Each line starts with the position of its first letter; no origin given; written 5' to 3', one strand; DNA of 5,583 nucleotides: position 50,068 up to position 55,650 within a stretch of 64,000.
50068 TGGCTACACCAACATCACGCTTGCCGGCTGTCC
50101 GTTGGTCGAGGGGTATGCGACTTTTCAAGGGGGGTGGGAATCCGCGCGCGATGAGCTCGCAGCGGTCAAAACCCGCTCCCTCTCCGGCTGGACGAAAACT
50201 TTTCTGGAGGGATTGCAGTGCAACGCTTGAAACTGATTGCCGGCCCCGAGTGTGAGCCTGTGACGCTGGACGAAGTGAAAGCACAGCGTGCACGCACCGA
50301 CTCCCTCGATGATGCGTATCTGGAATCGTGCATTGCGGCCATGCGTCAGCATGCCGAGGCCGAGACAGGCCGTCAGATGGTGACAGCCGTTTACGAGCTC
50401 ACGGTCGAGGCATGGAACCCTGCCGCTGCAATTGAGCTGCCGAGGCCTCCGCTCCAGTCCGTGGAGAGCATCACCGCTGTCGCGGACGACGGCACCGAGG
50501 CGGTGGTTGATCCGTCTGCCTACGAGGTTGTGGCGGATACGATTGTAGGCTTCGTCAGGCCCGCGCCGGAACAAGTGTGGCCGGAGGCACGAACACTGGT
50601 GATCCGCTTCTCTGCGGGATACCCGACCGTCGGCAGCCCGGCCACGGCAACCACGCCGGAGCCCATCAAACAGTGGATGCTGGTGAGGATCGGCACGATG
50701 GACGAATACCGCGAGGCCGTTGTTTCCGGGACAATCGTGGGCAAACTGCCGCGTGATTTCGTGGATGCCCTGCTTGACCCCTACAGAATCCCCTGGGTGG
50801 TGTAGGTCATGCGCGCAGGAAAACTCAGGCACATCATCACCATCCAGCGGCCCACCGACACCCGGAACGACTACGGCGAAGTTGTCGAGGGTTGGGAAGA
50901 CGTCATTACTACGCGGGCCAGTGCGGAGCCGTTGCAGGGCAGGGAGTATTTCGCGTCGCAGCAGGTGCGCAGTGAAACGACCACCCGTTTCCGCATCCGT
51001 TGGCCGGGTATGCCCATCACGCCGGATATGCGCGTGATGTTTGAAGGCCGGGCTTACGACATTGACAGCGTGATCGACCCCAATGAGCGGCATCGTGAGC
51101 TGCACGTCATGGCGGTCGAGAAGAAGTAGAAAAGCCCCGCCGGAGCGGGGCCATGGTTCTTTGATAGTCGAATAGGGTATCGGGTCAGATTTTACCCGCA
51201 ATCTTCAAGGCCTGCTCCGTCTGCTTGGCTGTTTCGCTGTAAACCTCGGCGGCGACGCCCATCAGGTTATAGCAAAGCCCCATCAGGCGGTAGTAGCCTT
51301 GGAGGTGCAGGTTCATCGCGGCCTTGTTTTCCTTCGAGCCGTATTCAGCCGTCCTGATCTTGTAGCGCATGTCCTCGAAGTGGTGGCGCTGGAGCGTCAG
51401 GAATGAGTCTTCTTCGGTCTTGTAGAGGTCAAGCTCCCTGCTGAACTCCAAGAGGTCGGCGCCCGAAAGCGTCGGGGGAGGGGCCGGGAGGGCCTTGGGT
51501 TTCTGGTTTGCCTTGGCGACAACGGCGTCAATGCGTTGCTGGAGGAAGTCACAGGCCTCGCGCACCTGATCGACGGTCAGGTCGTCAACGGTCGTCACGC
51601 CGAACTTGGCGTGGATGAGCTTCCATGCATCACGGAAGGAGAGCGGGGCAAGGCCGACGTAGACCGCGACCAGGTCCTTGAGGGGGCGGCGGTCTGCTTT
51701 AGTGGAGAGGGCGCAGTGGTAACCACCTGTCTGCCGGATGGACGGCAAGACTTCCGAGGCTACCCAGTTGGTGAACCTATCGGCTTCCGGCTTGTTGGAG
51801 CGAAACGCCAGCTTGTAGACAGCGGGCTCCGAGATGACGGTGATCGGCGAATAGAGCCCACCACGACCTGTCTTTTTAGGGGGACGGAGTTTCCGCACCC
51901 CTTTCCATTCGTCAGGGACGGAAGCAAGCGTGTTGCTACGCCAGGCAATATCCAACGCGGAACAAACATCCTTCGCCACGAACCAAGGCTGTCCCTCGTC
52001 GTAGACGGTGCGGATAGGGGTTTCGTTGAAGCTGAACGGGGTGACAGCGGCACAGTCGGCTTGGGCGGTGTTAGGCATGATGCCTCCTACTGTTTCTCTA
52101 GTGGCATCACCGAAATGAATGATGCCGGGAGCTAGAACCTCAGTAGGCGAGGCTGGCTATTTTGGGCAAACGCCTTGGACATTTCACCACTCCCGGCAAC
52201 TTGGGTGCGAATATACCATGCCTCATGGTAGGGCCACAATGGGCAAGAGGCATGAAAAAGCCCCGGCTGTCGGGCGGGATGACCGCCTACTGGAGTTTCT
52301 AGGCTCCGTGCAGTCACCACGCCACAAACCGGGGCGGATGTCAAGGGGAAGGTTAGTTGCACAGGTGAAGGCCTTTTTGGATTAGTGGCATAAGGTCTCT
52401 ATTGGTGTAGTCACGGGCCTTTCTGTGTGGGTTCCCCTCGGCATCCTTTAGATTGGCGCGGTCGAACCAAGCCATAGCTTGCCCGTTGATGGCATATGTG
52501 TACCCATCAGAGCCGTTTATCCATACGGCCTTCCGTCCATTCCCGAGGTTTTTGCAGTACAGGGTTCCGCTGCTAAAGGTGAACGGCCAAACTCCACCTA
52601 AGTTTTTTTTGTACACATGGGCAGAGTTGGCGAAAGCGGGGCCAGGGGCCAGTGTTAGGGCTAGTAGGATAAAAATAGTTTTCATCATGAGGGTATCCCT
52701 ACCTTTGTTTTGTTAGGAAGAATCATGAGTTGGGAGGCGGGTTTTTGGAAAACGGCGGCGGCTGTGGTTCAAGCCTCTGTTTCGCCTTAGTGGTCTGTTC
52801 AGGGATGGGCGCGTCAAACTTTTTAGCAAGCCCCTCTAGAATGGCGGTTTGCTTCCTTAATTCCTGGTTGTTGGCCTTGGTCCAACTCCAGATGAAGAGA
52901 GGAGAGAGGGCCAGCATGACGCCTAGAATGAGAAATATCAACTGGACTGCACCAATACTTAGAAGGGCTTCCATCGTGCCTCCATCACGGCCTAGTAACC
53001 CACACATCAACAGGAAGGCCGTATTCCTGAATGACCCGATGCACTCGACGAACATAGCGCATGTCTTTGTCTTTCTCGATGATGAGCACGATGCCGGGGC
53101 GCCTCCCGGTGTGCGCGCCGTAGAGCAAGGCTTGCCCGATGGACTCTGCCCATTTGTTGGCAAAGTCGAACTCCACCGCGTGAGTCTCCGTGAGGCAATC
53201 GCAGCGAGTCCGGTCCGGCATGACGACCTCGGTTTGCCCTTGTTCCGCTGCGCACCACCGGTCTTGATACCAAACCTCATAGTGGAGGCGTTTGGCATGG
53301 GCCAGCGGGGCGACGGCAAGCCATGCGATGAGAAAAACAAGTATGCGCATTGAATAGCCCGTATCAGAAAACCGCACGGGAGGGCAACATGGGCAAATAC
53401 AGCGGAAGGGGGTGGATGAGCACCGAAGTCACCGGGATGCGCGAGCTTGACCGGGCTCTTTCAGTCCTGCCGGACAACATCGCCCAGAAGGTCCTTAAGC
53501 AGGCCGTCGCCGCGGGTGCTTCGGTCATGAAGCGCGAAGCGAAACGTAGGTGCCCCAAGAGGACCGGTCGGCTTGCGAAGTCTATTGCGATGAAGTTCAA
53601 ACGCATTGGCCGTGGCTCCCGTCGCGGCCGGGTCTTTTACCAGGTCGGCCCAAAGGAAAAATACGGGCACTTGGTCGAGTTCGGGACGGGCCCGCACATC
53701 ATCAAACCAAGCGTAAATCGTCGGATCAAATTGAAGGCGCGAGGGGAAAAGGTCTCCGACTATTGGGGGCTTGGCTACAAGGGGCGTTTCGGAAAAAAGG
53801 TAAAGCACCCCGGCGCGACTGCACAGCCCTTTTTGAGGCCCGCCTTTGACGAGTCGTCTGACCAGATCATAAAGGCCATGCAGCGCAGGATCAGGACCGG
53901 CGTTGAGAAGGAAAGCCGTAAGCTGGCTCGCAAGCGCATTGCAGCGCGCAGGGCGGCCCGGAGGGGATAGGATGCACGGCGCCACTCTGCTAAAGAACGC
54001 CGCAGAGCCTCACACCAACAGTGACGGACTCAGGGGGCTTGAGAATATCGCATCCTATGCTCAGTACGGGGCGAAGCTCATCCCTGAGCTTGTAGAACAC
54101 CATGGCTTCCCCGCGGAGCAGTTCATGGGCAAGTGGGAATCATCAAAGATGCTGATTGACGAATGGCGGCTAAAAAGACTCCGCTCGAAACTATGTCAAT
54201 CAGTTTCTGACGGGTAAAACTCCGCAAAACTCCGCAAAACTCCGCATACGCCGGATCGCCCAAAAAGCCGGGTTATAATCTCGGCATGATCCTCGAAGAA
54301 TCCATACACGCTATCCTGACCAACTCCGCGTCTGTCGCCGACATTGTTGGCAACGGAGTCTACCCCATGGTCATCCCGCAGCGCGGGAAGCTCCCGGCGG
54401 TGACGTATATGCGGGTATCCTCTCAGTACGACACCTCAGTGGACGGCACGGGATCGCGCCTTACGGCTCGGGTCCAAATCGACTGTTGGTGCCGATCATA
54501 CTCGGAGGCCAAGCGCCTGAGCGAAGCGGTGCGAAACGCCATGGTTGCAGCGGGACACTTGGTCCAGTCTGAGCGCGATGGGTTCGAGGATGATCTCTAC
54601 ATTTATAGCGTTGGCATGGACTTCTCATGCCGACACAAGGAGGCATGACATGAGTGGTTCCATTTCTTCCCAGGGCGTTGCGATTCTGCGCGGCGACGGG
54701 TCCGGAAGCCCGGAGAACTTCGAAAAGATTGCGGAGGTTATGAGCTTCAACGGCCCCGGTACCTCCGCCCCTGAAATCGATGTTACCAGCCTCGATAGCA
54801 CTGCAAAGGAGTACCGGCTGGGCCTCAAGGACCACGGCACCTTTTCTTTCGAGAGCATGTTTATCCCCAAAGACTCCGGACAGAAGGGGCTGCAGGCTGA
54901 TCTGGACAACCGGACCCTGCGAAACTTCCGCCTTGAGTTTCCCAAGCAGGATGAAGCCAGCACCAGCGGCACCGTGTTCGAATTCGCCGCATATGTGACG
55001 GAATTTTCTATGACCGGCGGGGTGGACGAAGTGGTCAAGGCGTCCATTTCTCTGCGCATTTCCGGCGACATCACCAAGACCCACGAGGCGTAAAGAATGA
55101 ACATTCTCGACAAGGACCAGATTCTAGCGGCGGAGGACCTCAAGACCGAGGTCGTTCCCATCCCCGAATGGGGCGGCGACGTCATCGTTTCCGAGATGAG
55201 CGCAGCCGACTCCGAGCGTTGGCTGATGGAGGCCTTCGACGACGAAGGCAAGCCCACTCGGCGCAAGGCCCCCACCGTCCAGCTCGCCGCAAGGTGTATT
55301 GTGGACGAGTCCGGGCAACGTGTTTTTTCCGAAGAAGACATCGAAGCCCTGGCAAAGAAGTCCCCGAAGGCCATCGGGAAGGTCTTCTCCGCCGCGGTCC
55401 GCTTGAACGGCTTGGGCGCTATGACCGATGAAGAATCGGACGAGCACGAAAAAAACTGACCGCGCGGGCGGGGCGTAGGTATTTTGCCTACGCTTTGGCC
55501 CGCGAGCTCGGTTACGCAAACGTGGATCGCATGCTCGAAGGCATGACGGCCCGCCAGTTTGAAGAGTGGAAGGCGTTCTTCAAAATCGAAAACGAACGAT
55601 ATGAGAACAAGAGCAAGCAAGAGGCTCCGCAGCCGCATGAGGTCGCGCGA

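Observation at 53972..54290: Second wHTH-repeat-promoter unit driving a leaderless tail operon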

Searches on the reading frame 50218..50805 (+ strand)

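Call 45: search_protein_families(library=phrogs, proteins=[window:50218-50805:+], max_evalue=0.001)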
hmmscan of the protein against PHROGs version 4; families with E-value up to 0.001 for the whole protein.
window:50218-50805:+ (195 aa): 2 families
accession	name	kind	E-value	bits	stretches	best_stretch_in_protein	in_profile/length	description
phrog_442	-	connector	1.3e-24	88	1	9-195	82-266/270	head-tail adaptor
phrog_40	-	connector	2.1e-07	31.5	1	13-194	40-135/201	head-tail adaptor Ad1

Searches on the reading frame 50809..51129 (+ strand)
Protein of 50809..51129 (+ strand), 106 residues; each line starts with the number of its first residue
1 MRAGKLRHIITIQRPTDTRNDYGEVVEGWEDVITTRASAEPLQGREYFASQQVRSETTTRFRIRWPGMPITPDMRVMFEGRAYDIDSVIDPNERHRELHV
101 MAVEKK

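Call 45: search_protein_families(library=phrogs, proteins=[window:50809-51129:+], max_evalue=0.001)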
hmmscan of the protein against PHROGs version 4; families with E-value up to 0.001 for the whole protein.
window:50809-51129:+ (106 aa): 3 families
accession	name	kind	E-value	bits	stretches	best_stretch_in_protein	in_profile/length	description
phrog_25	-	connector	1.7e-30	108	1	1-105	36-139/286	head closure Hc1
phrog_10356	-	head and packaging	9.2e-17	61.4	1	2-94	4-95/852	virion structural protein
phrog_501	-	connector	1.6e-05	26.1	1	9-92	8-95/115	head closure Hc1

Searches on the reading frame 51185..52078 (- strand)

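Call 45: search_protein_families(library=phrogs, proteins=[window:51185-52078:-], max_evalue=0.001)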
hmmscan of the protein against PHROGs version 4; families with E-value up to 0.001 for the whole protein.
window:51185-52078:- (297 aa): 16 families
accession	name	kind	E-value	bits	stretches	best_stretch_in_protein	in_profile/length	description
phrog_130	-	transcription regulation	1.2e-35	124.5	1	11-121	159-265/480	anti-repressor Ant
phrog_245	-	transcription regulation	1.6e-35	124.1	1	5-198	34-218/319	anti-repressor Ant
phrog_2593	-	transcription regulation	2e-33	117.2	1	9-128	19-141/255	anti-repressor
phrog_2899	-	transcription regulation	1.8e-32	114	1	12-121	7-112/263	anti-repressor Ant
phrog_463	-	transcription regulation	1.4e-31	110.9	1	13-122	6-112/250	anti-repressor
phrog_25722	-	unknown function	9e-24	85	1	12-153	4-140/150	-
phrog_5060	-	transcription regulation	6e-23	83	1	13-130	8-129/224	anti-repressor Ant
phrog_2011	-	transcription regulation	1.4e-22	81.8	1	13-121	5-117/275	anti-repressor Ant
phrog_7940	-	unknown function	2.1e-19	71.1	1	13-124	5-111/252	-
phrog_9976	-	transcription regulation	1.4e-18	68.4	1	16-127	5-113/188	anti-repressor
phrog_2977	-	transcription regulation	4e-14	53.6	1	13-97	65-148/150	anti-repressor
phrog_2127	-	transcription regulation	1.6e-10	42.3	1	17-193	11-199/313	anti-repressor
phrog_5825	-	unknown function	2.8e-08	34.6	1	127-193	47-113/208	-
phrog_7347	-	unknown function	3.2e-07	31.6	1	80-121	7-47/78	-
phrog_2812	-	unknown function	1.1e-06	29.3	1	125-198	122-197/288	-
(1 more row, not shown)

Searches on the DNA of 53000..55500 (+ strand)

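Call 12: search_dna_similar(query=window:53000-55500:+, collection=phages, mode=distant, max_rows=20)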
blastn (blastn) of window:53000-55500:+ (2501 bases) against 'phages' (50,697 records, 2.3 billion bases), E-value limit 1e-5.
No match.
